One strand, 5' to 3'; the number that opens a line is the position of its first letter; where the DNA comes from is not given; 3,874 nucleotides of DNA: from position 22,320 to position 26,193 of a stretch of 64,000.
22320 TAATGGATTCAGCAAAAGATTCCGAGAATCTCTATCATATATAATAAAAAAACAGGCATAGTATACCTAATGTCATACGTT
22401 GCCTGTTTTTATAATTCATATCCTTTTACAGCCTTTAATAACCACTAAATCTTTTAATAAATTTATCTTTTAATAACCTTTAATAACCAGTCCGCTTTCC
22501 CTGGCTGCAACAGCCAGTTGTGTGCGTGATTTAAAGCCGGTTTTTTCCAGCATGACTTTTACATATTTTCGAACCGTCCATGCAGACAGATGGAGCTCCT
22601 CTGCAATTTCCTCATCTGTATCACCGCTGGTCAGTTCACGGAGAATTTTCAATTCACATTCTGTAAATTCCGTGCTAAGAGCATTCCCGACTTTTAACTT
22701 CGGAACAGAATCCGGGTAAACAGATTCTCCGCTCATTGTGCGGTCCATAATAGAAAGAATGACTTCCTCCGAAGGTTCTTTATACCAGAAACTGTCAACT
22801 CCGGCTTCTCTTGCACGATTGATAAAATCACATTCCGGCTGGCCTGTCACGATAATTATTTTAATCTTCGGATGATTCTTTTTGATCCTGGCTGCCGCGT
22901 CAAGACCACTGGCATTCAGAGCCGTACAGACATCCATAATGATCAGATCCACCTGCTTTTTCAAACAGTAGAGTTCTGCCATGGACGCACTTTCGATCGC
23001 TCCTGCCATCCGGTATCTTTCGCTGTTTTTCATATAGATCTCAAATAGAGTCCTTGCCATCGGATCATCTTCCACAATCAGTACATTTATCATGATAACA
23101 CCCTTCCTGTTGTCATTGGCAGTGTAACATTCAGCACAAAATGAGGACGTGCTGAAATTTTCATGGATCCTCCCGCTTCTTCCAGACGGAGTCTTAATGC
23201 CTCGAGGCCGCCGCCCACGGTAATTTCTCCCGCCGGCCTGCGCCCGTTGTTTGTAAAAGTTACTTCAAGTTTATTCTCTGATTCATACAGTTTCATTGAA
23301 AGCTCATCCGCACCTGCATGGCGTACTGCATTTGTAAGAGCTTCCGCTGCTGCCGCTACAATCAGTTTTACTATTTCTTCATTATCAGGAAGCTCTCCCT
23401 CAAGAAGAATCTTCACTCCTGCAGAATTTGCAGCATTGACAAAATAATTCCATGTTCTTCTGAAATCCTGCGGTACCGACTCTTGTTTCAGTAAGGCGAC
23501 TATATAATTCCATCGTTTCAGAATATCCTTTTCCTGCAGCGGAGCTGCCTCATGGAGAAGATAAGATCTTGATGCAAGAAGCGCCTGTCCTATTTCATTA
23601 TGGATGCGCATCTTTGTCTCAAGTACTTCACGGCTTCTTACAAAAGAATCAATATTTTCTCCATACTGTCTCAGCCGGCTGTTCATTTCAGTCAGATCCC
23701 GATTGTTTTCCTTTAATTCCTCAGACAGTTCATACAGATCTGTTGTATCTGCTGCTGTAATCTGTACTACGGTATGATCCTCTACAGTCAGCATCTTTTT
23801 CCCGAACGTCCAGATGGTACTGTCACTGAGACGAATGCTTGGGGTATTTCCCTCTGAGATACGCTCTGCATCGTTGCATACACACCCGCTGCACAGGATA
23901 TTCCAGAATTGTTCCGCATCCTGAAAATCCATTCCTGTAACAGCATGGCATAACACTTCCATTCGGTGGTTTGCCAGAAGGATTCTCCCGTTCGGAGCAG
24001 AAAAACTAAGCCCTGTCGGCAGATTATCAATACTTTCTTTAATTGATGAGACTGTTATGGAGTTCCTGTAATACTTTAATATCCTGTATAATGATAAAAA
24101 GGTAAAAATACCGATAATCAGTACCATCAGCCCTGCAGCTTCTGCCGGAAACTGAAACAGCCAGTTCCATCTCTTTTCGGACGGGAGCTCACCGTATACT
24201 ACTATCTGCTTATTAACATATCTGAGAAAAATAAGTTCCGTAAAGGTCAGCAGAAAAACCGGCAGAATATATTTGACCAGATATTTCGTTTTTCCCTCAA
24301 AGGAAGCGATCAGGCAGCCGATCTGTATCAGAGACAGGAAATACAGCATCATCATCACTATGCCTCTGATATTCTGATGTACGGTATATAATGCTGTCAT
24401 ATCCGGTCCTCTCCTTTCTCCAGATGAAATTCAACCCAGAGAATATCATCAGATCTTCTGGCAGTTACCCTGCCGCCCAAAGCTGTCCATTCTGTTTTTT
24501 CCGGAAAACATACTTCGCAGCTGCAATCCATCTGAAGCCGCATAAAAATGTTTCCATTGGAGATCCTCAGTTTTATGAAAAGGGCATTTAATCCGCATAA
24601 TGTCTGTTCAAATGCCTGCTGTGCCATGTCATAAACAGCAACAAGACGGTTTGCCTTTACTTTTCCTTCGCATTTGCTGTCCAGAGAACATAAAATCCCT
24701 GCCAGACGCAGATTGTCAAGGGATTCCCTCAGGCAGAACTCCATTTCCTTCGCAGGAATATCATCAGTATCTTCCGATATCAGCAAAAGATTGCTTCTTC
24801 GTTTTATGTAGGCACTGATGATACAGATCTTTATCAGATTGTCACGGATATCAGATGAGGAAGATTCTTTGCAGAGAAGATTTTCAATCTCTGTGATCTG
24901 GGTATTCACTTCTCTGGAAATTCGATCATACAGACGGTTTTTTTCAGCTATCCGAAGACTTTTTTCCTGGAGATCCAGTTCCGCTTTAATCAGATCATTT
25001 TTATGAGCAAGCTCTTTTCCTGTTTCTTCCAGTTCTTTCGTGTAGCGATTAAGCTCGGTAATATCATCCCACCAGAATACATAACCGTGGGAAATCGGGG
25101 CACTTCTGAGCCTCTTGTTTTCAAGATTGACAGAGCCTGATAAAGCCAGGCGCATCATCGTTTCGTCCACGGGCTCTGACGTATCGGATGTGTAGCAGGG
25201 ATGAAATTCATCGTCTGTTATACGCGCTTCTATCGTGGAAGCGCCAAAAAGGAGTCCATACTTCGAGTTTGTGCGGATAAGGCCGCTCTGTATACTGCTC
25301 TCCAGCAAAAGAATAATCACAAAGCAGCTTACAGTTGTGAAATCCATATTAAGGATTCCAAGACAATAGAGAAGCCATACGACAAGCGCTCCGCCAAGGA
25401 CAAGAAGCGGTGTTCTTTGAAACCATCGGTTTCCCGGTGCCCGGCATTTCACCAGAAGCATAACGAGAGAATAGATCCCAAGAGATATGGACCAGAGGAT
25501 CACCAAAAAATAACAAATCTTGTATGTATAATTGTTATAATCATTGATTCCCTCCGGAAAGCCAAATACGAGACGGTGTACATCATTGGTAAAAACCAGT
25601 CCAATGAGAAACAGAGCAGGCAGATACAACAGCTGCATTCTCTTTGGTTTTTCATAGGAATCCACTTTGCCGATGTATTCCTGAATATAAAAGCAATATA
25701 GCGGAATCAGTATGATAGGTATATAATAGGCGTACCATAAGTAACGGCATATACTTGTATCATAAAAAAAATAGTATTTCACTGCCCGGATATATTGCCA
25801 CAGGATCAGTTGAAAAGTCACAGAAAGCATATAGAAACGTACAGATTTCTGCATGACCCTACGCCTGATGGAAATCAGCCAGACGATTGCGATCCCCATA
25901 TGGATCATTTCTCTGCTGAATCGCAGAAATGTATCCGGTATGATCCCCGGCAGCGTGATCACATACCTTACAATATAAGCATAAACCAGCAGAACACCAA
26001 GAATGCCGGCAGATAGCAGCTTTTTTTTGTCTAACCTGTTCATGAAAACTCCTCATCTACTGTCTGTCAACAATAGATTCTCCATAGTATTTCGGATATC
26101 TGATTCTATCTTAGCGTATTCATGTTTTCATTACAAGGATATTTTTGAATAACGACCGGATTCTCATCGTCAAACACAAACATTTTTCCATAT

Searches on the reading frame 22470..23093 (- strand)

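Call 114: search_protein_families(library=pfam, proteins=[window:22470-23093:-], max_evalue=0.001)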
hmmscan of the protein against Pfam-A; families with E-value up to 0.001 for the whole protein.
window:22470-23093:- (207 aa): 2 families
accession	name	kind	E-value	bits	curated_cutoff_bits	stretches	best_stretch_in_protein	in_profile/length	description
PF00072.30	Response_reg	-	3.1e-16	59.9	30.2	1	4-114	1-108/111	Response regulator receiver domain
PF00196.25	GerE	-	1e-11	44.7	23.5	1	143-197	3-57/57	Bacterial regulatory proteins, luxR family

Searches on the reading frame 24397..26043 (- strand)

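Call 114: search_protein_families(library=pfam, proteins=[window:24397-26043:-], max_evalue=0.001)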
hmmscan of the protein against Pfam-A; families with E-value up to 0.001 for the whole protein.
window:24397-26043:- (548 aa): 1 family
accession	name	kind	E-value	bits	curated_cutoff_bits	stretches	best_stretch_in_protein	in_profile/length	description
PF16927.11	HisKA_7TM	-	7.2e-11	42.8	28.6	1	51-247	10-210/224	N-terminal 7TM region of histidine kinase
